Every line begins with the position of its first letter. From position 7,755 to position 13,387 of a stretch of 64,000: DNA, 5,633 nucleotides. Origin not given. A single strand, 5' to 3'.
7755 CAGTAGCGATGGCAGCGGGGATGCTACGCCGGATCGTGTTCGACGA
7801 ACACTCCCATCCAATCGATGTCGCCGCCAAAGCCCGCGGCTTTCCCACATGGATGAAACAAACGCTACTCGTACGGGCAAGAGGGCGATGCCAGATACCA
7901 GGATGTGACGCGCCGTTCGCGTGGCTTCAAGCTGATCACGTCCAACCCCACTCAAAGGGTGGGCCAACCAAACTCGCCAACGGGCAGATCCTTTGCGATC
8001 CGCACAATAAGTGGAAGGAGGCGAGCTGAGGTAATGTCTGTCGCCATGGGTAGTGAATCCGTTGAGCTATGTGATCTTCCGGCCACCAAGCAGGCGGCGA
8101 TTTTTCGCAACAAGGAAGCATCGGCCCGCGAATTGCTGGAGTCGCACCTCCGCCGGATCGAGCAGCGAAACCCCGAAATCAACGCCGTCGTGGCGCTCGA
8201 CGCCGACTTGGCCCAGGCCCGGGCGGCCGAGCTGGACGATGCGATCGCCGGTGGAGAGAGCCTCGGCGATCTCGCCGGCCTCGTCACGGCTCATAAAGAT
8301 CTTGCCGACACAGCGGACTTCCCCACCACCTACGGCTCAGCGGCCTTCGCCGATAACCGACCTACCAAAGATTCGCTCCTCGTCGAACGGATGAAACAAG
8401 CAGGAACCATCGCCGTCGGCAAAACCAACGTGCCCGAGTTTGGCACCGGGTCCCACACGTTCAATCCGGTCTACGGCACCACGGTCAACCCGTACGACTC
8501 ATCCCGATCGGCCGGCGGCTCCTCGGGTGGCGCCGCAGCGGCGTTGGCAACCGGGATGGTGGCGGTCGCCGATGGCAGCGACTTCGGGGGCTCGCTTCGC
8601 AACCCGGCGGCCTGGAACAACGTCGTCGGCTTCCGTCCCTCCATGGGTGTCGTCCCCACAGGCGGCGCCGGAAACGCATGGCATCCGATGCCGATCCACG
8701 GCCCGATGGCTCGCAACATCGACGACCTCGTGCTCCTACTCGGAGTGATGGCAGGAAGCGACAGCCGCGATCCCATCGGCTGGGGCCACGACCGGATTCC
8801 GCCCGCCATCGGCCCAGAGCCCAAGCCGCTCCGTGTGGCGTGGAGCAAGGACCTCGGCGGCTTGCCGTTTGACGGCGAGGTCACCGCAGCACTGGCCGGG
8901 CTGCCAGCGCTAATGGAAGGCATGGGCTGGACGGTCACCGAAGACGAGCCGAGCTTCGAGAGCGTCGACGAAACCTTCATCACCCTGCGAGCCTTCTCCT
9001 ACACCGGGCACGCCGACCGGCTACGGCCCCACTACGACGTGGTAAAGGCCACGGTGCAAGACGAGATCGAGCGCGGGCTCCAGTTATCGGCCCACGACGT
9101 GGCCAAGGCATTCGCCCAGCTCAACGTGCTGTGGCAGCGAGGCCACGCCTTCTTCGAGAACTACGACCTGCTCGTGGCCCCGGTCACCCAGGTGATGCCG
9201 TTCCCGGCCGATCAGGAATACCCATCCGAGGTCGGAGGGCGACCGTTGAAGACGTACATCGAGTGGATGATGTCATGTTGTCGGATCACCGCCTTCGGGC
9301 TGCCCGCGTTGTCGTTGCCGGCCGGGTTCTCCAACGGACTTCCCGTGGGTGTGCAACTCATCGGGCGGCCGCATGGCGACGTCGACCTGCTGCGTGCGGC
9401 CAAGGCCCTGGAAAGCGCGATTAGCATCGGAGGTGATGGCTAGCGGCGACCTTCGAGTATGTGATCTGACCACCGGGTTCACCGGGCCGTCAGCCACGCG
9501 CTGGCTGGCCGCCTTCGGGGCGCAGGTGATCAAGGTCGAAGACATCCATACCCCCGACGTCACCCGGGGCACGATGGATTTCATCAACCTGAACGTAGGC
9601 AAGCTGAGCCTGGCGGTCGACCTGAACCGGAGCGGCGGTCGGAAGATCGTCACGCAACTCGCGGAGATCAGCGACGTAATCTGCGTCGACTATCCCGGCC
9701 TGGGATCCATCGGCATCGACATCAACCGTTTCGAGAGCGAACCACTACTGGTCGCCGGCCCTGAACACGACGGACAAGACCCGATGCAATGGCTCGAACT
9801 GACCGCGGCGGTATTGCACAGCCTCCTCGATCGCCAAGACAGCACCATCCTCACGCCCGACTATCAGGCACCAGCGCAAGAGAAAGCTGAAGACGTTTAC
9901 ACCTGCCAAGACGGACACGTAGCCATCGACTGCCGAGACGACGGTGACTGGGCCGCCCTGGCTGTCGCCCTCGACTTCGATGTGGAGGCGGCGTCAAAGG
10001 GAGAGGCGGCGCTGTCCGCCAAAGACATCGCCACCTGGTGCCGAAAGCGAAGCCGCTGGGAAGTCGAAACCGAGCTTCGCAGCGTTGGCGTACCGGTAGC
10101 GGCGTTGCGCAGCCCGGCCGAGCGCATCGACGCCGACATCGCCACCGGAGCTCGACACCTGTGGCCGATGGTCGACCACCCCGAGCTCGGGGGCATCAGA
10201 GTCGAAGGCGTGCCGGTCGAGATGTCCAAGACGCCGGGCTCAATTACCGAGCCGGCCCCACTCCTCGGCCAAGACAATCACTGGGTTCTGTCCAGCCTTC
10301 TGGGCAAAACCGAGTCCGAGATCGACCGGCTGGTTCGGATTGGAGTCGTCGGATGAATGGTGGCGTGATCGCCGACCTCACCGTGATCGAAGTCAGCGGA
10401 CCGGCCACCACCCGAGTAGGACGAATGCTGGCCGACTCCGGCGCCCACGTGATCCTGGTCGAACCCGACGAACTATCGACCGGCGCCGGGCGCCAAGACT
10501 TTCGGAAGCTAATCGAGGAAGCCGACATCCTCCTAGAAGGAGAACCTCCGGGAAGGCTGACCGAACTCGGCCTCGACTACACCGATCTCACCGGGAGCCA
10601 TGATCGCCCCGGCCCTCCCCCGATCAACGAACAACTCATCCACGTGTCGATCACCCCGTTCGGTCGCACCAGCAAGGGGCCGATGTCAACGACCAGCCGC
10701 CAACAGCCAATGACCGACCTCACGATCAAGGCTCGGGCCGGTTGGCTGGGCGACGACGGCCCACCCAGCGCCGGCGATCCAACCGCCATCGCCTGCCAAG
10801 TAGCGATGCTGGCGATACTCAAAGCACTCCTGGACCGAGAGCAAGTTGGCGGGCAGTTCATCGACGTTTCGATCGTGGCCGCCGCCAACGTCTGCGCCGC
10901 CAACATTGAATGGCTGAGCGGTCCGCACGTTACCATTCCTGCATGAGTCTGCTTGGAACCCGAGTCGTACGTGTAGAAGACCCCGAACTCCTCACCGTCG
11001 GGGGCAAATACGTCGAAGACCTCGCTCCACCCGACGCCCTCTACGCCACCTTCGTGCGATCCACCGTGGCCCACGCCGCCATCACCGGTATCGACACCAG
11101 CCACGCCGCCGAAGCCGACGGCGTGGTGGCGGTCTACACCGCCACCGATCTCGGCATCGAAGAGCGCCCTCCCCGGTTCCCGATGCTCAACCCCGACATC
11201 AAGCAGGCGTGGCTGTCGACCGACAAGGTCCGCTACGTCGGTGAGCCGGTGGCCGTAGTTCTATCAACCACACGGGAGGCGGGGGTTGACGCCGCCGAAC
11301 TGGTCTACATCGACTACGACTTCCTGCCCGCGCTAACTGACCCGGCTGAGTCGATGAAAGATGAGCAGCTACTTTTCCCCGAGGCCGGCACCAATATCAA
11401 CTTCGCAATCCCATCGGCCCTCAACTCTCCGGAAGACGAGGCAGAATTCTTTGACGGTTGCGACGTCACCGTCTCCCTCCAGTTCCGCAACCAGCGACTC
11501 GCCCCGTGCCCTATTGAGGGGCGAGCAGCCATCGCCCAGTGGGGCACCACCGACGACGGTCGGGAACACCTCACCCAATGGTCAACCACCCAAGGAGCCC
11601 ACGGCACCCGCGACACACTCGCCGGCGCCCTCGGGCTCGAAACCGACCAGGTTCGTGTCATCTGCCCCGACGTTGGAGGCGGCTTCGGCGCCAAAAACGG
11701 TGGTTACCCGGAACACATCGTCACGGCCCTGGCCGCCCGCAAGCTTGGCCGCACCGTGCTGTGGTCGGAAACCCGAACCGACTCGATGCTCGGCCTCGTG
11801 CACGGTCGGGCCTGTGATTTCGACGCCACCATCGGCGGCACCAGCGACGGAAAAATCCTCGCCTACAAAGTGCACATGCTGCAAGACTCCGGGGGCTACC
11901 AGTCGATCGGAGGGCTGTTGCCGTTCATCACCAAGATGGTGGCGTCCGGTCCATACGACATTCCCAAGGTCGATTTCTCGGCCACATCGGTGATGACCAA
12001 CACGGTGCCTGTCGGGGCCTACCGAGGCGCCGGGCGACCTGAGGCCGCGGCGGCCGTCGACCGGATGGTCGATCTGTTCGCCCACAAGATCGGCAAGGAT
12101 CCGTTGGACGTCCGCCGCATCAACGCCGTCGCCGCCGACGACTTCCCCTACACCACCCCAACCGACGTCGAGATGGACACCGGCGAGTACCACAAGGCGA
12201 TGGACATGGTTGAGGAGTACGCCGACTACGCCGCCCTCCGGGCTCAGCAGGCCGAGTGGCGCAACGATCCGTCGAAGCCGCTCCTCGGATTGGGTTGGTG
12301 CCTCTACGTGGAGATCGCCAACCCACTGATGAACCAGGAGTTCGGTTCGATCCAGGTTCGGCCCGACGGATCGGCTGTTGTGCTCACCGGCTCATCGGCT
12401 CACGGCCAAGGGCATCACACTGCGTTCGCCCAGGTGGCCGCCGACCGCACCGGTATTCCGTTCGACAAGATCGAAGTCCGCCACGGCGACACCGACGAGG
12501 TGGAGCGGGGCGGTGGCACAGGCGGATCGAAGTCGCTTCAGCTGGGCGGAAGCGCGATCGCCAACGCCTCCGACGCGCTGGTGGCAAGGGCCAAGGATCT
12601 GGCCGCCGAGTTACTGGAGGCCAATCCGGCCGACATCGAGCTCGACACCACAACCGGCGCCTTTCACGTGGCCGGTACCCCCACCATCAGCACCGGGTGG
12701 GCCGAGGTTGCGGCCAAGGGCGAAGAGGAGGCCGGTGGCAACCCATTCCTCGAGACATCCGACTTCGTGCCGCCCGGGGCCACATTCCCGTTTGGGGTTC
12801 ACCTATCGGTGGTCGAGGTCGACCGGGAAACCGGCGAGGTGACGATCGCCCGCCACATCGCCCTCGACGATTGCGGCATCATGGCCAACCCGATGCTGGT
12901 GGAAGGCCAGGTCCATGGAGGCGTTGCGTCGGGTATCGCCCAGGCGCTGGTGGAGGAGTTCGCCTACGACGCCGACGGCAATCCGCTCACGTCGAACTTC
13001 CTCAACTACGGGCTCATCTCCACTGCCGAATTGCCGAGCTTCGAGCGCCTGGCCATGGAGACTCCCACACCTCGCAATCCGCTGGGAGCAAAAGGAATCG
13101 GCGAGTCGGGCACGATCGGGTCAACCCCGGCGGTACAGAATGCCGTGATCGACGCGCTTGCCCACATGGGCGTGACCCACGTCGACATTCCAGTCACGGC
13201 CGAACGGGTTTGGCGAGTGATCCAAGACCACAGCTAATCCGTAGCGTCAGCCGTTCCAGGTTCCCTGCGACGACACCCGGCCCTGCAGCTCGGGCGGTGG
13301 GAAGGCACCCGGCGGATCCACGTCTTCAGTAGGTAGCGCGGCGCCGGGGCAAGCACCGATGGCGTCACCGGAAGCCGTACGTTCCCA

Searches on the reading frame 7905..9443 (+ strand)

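Call 14: search_protein_families(library=pfam, proteins=[window:7905-9443:+], max_evalue=0.00001)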
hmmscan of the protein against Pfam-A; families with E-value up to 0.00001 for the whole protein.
window:7905-9443:+ (512 aa): 1 family
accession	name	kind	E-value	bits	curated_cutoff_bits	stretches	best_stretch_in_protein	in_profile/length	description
PF01425.27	Amidase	-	3.1e-96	323.6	27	1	76-496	1-445/445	Amidase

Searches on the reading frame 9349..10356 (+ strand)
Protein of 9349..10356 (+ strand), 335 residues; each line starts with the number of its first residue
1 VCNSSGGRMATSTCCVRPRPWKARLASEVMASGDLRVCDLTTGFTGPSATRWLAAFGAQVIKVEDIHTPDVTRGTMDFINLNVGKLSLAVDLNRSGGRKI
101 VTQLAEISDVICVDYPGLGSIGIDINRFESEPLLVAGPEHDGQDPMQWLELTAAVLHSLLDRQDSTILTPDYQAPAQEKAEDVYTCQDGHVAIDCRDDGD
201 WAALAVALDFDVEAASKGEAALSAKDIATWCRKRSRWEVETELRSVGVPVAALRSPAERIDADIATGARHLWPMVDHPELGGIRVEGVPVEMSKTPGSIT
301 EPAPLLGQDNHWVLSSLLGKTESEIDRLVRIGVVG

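Call 14: search_protein_families(library=pfam, proteins=[window:9349-10356:+], max_evalue=0.00001)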
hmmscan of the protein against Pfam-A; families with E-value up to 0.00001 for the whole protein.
window:9349-10356:+ (335 aa): 1 family
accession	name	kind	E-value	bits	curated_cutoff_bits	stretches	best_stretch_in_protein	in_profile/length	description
PF02515.22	CoA_transf_3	-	1.7e-39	136.4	23.3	2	180-310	229-366/366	CoA-transferase family III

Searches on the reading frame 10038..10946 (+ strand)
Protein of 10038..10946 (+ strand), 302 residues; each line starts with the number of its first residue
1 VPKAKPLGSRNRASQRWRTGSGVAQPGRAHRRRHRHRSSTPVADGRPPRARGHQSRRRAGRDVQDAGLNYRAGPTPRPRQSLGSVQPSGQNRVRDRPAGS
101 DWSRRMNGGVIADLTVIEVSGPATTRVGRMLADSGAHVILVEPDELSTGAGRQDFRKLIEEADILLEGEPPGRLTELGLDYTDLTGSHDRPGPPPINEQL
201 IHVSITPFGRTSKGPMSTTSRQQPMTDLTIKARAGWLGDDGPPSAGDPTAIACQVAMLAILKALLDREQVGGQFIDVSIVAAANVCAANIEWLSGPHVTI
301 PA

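Call 14: search_protein_families(library=pfam, proteins=[window:10038-10946:+], max_evalue=0.00001)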
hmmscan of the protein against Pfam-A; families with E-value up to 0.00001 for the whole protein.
window:10038-10946:+ (302 aa): 1 family
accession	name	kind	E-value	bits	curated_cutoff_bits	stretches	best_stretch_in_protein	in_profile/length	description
PF02515.22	CoA_transf_3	-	2.9e-17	63.3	23.3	1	146-284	69-200/366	CoA-transferase family III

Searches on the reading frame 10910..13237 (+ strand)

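Call 14: search_protein_families(library=pfam, proteins=[window:10910-13237:+], max_evalue=0.00001)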
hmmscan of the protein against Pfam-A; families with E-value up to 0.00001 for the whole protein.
window:10910-13237:+ (775 aa): 3 families
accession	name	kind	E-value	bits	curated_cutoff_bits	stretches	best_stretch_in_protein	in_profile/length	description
PF20256.3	MoCoBD_2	-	4.1e-76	256.6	27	1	434-709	2-283/283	Molybdopterin cofactor-binding domain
PF02738.23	MoCoBD_1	-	7.3e-67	225.4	27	1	175-406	16-244/244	Molybdopterin cofactor-binding domain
PF01315.27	Ald_Xan_dh_C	-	7e-26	91.1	31.3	1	32-139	4-109/110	Aldehyde oxidase and xanthine dehydrogenase, a/b hammerhead domain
